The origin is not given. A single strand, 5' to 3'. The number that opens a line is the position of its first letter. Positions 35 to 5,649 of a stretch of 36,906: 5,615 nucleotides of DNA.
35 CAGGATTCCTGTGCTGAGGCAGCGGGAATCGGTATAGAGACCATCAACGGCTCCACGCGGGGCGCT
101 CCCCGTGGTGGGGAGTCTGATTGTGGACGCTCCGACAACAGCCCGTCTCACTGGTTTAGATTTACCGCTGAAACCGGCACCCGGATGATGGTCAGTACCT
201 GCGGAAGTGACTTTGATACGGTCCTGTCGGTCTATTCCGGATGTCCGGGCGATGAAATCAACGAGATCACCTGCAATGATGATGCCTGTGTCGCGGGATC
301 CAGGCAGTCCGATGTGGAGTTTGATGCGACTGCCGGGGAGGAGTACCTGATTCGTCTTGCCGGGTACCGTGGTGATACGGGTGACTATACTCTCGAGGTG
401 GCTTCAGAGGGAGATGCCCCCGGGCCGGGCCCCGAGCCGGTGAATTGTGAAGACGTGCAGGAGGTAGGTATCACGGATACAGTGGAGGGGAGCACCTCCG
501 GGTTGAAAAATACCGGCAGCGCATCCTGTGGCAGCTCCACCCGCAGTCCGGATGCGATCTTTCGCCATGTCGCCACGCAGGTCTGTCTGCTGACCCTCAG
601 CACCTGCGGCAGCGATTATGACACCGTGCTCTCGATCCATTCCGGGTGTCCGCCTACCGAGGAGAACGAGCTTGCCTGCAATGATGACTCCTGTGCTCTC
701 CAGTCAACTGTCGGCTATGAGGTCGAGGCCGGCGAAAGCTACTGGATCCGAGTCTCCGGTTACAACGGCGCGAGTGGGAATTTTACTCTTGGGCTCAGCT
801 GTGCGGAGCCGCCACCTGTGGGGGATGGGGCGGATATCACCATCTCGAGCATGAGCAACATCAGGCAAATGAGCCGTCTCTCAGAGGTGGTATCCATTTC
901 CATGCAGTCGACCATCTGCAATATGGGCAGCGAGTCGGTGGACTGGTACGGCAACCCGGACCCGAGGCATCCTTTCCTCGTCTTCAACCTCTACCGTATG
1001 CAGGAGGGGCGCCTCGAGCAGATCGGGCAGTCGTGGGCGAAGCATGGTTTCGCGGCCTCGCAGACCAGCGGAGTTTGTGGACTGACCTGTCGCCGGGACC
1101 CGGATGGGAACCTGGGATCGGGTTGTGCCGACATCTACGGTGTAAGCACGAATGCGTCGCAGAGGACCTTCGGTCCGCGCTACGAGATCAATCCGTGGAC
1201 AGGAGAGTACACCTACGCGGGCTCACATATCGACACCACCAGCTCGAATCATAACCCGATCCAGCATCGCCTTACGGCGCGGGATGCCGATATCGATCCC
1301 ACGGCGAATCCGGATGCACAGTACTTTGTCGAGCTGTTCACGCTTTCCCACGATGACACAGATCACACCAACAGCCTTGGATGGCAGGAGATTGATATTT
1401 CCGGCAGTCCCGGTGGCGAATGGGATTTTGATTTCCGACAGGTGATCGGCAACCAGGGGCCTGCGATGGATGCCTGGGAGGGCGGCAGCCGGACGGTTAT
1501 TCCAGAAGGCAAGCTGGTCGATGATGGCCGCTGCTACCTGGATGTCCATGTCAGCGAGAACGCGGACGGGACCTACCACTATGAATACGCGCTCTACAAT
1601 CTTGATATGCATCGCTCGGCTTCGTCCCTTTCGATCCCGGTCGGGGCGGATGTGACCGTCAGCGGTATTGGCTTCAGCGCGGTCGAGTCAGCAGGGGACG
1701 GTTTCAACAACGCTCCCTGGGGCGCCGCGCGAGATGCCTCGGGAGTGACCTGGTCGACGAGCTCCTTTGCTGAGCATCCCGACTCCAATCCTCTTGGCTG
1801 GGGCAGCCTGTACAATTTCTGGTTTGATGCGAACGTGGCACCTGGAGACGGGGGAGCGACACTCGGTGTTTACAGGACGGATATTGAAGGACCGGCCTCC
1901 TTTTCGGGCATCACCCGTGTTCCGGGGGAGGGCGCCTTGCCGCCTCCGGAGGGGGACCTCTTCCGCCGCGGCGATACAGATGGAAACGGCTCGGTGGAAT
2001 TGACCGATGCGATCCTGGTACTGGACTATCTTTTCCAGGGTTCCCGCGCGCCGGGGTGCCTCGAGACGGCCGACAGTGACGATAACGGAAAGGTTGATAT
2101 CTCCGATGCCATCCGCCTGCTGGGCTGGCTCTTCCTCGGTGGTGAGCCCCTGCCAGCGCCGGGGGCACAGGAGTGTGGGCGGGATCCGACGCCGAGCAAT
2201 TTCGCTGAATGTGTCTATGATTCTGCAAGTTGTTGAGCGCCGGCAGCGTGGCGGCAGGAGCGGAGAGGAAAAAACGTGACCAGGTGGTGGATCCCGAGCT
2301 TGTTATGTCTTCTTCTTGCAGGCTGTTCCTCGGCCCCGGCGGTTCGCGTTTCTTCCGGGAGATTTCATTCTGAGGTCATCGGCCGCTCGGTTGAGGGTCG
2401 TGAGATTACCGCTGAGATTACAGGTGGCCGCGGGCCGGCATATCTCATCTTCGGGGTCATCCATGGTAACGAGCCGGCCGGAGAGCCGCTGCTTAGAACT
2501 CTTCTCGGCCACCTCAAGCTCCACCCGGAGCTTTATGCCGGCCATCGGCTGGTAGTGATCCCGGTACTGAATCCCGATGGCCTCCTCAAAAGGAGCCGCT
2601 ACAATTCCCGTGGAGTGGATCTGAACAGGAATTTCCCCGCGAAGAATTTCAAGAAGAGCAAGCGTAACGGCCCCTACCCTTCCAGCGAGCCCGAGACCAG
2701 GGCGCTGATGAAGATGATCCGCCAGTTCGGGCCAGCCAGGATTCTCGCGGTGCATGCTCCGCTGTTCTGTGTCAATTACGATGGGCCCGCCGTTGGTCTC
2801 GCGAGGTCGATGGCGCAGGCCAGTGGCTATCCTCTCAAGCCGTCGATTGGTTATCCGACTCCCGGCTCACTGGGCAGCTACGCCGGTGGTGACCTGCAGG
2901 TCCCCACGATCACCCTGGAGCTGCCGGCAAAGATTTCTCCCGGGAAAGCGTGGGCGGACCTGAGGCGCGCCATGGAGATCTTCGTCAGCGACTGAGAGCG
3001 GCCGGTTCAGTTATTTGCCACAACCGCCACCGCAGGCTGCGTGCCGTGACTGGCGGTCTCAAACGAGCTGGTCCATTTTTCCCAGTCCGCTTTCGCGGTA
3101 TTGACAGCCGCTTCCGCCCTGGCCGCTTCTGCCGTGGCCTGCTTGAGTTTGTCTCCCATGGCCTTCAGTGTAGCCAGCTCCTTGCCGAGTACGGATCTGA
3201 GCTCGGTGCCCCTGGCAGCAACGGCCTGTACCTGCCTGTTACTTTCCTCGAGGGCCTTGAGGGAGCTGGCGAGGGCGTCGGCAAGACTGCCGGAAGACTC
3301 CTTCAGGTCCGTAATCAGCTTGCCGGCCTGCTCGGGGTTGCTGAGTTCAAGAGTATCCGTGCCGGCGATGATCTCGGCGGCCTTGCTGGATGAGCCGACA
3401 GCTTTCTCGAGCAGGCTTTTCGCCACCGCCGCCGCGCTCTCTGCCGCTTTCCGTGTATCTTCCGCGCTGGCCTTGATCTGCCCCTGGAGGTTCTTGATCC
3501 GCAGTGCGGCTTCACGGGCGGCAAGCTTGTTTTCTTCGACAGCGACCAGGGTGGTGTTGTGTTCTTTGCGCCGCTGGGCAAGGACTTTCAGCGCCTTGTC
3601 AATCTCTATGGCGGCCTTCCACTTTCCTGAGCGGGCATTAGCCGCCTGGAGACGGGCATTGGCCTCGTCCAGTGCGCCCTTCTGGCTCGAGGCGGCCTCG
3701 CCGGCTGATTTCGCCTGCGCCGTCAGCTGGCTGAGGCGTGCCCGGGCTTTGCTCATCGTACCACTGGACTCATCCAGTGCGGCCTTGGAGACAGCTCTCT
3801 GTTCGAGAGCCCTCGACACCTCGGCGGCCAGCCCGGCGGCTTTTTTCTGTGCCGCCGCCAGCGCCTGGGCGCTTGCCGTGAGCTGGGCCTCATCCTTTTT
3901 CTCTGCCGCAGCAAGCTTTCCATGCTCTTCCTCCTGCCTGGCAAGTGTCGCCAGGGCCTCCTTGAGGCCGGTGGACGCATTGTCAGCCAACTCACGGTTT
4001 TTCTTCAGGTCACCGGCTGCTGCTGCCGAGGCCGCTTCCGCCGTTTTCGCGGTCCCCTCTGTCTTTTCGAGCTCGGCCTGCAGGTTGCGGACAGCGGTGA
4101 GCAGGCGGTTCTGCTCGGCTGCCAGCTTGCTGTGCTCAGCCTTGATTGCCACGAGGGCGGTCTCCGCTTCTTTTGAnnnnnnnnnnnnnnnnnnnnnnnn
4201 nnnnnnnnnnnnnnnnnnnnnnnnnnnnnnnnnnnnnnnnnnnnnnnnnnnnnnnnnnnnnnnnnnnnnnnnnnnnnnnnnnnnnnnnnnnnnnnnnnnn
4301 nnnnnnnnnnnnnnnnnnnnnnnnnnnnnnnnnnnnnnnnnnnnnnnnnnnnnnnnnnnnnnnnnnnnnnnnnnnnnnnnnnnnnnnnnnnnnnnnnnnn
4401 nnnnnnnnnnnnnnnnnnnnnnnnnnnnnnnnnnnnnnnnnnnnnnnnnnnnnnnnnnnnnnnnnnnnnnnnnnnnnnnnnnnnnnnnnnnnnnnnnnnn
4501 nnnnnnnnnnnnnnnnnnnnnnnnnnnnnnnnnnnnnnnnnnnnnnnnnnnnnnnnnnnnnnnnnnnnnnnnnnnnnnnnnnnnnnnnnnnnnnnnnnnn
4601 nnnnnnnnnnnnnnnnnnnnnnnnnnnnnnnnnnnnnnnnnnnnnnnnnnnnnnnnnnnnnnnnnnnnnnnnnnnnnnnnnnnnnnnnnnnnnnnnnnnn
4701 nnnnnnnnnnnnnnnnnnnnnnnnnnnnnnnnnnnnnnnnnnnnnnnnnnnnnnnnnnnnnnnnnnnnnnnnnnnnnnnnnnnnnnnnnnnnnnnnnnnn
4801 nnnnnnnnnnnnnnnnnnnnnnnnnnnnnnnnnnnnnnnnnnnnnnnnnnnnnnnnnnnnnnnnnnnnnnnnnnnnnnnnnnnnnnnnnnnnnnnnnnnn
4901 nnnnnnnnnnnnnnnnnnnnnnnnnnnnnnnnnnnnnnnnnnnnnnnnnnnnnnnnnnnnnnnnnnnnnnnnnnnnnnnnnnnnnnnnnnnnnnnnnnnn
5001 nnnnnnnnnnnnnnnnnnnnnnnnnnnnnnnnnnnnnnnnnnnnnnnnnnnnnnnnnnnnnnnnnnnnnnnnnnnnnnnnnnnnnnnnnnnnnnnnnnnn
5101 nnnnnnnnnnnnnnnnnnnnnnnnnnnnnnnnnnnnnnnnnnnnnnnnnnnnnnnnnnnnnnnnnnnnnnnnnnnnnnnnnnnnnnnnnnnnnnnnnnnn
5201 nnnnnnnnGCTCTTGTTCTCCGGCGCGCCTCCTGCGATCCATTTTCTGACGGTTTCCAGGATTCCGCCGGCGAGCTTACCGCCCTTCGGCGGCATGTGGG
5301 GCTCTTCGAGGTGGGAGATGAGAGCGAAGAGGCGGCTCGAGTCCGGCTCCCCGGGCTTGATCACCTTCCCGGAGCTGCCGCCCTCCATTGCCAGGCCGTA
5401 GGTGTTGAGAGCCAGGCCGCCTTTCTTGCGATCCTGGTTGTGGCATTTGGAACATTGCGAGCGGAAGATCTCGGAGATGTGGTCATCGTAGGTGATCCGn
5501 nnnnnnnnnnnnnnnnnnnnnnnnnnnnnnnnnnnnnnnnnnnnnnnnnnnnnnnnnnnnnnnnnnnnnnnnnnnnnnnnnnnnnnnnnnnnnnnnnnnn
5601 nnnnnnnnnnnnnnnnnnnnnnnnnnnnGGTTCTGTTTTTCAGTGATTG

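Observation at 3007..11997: Four-gene operon built entirely from exported proteins of unknown-function families (DUF1501, double-PPC, PSCyt2/PSD1, PSCyt1-WD40-coiled coil)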

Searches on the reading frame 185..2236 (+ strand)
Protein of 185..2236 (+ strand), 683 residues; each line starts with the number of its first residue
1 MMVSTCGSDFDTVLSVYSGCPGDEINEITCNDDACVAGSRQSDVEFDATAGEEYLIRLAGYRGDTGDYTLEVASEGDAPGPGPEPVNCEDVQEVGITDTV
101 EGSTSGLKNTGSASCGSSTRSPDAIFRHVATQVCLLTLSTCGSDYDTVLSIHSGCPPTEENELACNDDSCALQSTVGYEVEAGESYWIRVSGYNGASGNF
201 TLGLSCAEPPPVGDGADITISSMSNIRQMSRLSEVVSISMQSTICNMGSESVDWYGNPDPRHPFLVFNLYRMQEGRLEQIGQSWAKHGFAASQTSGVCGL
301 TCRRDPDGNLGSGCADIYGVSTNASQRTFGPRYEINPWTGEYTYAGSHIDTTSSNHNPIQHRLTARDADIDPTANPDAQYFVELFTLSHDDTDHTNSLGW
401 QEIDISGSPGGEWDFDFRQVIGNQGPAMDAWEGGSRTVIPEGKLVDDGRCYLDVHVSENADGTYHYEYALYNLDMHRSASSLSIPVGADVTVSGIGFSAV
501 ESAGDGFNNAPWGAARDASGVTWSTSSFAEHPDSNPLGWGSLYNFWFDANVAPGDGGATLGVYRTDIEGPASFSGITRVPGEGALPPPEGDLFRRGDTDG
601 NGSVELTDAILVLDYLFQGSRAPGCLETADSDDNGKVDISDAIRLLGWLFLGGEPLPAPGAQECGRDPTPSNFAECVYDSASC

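Call 21: search_protein_families(library=pfam, proteins=[window:185-2236:+], max_evalue=0.001)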
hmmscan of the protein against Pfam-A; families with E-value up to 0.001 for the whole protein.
window:185-2236:+ (683 aa): 1 family
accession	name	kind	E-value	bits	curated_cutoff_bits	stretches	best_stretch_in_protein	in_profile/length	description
PF00404.24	Dockerin_1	-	0.00028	21.5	22.9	1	596-645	2-52/57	Dockerin type I domain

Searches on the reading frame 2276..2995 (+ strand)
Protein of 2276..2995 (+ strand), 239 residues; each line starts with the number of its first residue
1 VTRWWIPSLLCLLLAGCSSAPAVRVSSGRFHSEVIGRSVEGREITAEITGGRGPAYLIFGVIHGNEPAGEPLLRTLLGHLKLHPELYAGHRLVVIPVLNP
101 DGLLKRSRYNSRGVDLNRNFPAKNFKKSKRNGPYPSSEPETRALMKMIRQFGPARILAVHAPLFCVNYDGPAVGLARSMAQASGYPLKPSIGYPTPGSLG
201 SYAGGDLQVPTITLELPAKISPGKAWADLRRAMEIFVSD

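Call 21: search_protein_families(library=pfam, proteins=[window:2276-2995:+], max_evalue=0.001)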
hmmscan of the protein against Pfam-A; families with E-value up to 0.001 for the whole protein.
window:2276-2995:+ (239 aa): 3 families
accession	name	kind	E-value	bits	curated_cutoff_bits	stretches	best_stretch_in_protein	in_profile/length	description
PF00246.29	Peptidase_M14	-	5.4e-18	66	21.6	1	29-150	15-171/286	Zinc carboxypeptidase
PF24827.1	AstE_AspA_cat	-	1.1e-10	41.8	25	1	53-130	2-73/192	Succinylglutamate desuccinylase/Aspartoacylase catalytic domain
PF10994.13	DUF2817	-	8.2e-05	22.7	23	1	74-134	73-131/341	Protein of unknown function (DUF2817)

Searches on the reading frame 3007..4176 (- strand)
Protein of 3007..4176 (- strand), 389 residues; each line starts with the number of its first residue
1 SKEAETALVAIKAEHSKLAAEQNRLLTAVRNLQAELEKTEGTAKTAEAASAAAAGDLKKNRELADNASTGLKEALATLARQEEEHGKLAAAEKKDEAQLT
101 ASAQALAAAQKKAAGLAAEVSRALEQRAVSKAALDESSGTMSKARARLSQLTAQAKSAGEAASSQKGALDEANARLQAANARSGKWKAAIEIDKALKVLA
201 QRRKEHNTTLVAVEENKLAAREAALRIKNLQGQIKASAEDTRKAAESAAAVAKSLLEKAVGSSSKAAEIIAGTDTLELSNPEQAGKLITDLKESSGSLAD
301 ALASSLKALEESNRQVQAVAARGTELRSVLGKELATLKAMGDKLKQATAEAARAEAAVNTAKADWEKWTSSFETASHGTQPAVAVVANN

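Call 64: search_protein_families(library=pfam, proteins=[window:3007-4176:-], max_evalue=10)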
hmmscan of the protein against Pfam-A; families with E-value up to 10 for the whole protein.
window:3007-4176:- (389 aa): 1 family
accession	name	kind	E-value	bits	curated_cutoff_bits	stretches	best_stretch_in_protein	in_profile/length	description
PF12352.13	V-SNARE_C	-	0.016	16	27.1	1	307-349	8-50/66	Snare region anchored in the vesicle membrane C-terminus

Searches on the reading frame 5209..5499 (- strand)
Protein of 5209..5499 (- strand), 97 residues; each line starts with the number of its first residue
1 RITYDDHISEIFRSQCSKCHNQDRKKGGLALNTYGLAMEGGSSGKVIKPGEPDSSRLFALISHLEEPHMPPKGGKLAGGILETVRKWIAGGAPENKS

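Call 77: search_solved_structures(query=A5, max_evalue=10, show_alignments=2)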
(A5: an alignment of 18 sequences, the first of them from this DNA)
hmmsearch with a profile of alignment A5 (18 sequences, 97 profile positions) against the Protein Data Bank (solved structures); distinct sequences matched with E-value up to 10: 27.
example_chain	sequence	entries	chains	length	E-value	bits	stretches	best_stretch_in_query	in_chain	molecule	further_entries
5mab_A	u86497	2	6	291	4.8e-08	36.2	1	15-92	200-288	FoxE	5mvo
9l08_A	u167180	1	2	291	0.0041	20.4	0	6-40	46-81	Covalently Connected Cytochrome c555 trimer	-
8snh_G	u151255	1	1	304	0.0079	19.5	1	9-88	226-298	Cbb3-type cytochrome c oxidase subunit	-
4rlr_A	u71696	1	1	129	0.023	18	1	2-24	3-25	Cytochrome c, 1 heme-binding site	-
1ccr_A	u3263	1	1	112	0.11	15.8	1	10-55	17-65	CYTOCHROME C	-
6xkx_p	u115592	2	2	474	0.14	15.5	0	9-25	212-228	Cbb3-type cytochrome c oxidase subunit CcoP,Cytochrome c-type cyt cy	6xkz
7rh5_O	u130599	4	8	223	0.17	15.2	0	10-34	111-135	Cytochrome bc1 complex cytochrome c subunit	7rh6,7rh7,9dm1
5c2v_A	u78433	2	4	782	0.24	14.8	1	2-25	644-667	HYDRAZINE SYNTHASE ALPHA SUBUNIT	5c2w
8smr_G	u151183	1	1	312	0.28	14.5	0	52-87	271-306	Cbb3-type cytochrome c oxidase subunit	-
8ovc_O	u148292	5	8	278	0.29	14.5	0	10-34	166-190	Cytochrome bc1 complex cytochrome c subunit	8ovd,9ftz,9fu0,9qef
6hwh_M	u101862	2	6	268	0.31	14.4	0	10-34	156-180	Cytochrome bc1 complex cytochrome c subunit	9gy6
6adq_C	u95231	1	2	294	0.36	14.2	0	10-34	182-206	Cytochrome bc1 complex cytochrome c subunit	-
7e1v_O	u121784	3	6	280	0.67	13.3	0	11-34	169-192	Cytochrome bc1 complex cytochrome c subunit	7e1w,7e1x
8hcr_C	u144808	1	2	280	0.67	13.3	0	11-34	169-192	Cytochrome bc1 complex cytochrome c subunit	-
6xkw_p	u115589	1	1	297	0.78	13.1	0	9-25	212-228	Cbb3-type cytochrome c oxidase subunit CcoP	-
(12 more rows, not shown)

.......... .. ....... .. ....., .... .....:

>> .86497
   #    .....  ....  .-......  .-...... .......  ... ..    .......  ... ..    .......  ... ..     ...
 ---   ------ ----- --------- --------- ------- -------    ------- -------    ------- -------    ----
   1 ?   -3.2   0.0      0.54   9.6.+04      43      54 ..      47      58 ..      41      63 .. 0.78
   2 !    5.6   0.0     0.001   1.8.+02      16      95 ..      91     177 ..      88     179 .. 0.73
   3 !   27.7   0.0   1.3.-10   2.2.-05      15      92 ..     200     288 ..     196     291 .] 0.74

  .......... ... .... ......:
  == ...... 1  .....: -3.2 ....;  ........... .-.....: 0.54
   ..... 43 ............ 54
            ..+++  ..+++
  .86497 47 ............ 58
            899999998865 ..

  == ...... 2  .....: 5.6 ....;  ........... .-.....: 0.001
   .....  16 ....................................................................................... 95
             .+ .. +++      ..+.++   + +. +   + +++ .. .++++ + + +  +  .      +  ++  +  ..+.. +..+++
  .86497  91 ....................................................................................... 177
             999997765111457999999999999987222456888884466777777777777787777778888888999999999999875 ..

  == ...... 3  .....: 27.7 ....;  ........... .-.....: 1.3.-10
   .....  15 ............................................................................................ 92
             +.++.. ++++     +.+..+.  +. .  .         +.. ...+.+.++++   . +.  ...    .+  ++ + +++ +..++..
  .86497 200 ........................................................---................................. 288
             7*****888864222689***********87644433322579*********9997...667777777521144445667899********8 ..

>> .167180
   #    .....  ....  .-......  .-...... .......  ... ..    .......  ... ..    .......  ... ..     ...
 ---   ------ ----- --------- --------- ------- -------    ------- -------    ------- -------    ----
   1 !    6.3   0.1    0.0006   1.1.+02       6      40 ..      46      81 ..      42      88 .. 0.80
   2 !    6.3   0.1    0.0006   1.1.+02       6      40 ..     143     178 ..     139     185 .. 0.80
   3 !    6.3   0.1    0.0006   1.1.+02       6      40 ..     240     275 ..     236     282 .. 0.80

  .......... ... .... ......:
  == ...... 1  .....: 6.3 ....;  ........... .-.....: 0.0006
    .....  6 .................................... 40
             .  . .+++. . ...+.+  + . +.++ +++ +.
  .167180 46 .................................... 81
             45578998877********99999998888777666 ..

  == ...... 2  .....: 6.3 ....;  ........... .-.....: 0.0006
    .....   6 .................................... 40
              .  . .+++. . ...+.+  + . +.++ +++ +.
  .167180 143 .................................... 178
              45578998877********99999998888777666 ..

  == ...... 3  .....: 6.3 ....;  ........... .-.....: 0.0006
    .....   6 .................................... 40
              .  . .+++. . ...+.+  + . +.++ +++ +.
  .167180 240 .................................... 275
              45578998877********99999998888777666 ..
